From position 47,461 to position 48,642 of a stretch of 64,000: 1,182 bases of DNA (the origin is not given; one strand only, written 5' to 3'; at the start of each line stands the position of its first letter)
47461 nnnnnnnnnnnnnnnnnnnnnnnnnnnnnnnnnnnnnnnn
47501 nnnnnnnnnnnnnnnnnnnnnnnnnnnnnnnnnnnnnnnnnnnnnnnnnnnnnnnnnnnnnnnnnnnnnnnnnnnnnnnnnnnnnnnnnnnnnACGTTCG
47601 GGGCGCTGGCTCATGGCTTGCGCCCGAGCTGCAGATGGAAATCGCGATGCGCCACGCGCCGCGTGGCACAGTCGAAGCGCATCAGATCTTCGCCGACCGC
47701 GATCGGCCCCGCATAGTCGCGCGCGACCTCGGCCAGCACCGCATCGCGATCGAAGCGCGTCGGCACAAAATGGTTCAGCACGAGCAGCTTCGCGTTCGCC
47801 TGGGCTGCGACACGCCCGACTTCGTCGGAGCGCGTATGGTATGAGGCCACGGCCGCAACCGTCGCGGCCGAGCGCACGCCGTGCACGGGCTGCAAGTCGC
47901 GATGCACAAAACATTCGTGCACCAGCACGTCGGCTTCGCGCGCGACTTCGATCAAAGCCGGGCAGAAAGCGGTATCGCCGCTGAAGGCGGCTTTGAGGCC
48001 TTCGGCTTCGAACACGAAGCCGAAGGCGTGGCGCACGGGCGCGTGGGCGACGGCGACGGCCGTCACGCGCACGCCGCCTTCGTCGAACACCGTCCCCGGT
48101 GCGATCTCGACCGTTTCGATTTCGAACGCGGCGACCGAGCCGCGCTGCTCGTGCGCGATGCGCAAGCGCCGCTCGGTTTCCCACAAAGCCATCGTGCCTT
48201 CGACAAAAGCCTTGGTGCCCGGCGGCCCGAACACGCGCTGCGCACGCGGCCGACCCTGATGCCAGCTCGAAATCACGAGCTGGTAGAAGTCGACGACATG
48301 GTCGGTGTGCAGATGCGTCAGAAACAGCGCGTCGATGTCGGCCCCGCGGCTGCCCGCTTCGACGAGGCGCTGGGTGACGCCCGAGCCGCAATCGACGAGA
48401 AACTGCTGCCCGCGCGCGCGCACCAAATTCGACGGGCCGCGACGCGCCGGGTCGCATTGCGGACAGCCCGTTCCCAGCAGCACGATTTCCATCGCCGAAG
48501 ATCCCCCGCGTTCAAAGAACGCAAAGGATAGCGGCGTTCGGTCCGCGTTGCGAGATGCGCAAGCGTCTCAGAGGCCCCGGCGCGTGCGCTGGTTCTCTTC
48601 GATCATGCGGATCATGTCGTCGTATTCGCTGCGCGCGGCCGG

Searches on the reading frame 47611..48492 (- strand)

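Call 70: search_protein_families(library=pfam, proteins=[window:47611-48492:-], max_evalue=0.01)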
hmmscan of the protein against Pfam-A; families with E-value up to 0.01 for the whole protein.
window:47611-48492:- (293 aa): 3 families
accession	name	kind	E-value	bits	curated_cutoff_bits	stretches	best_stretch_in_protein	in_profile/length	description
PF12706.13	Lactamase_B_2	-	1.8e-21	77.1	27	1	31-242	3-200/200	Beta-lactamase superfamily domain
PF00753.33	Lactamase_B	-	1.3e-14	55.1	22.7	1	20-178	7-154/196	Metallo-beta-lactamase superfamily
PF23023.1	Anti-Pycsar_Apyc1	-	2.5e-06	27.6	50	1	20-68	21-69/250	Anti-Pycsar protein Apyc1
